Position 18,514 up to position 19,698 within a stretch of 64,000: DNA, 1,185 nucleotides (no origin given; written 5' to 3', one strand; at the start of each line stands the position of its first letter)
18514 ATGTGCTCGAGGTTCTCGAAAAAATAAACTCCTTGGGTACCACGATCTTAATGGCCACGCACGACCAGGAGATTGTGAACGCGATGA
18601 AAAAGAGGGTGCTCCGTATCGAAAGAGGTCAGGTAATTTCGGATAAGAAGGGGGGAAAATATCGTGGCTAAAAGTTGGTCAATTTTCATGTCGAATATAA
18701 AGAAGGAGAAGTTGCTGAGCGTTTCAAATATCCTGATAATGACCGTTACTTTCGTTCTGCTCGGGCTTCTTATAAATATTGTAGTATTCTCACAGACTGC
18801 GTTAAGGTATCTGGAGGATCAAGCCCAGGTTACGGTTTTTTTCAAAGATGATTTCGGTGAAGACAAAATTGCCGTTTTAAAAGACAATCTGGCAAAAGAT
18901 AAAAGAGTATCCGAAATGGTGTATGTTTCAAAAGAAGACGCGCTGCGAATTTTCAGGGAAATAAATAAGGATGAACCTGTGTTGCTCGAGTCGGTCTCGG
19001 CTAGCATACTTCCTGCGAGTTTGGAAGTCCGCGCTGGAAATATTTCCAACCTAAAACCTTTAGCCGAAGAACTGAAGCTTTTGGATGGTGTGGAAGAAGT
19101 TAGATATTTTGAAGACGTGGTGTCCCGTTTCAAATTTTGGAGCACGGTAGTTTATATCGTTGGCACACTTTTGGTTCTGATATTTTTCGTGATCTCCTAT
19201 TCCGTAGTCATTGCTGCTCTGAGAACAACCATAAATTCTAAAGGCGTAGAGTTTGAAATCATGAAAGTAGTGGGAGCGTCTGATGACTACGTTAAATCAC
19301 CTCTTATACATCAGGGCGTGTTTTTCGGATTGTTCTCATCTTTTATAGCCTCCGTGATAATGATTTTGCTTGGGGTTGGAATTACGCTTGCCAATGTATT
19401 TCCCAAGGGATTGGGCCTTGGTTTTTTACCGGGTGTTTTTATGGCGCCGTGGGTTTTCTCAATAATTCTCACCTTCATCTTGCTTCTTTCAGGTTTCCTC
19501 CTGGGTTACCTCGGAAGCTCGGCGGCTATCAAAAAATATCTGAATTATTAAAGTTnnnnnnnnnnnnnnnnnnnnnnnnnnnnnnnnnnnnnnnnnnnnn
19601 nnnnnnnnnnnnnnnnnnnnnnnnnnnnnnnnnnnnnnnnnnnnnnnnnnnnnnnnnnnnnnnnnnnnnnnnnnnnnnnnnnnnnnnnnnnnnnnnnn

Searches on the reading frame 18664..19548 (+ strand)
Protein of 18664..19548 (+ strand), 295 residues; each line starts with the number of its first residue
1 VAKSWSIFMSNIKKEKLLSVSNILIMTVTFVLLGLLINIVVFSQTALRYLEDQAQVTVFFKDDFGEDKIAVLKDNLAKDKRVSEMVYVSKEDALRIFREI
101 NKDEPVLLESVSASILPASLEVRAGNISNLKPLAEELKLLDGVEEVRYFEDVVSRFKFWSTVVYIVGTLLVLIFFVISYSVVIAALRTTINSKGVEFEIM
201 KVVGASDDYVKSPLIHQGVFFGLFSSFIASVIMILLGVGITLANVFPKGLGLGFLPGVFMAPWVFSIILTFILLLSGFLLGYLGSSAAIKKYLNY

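Call 3: search_protein_families(library=pfam, proteins=[window:18664-19548:+], max_evalue=1)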
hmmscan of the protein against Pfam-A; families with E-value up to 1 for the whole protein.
window:18664-19548:+ (295 aa): 3 families
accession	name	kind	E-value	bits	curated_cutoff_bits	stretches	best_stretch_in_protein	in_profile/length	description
PF18075.7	FtsX_ECD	-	5.3e-18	65.8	23.5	1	55-146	2-96/96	FtsX extracellular domain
PF02687.27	FtsX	-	7.1e-05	23.3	25.5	1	169-290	2-117/120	FtsX-like permease C-terminal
PF20556.3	DUF6768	-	0.4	10.8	27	1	134-201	14-81/123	Family of unknown function (DUF6768)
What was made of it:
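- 18664..19551 (+): ftsX (extracellular domain plus permease domain). Pfam FtsX_ECD 65.8 bits and FtsX 23.3 bits (call 3).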
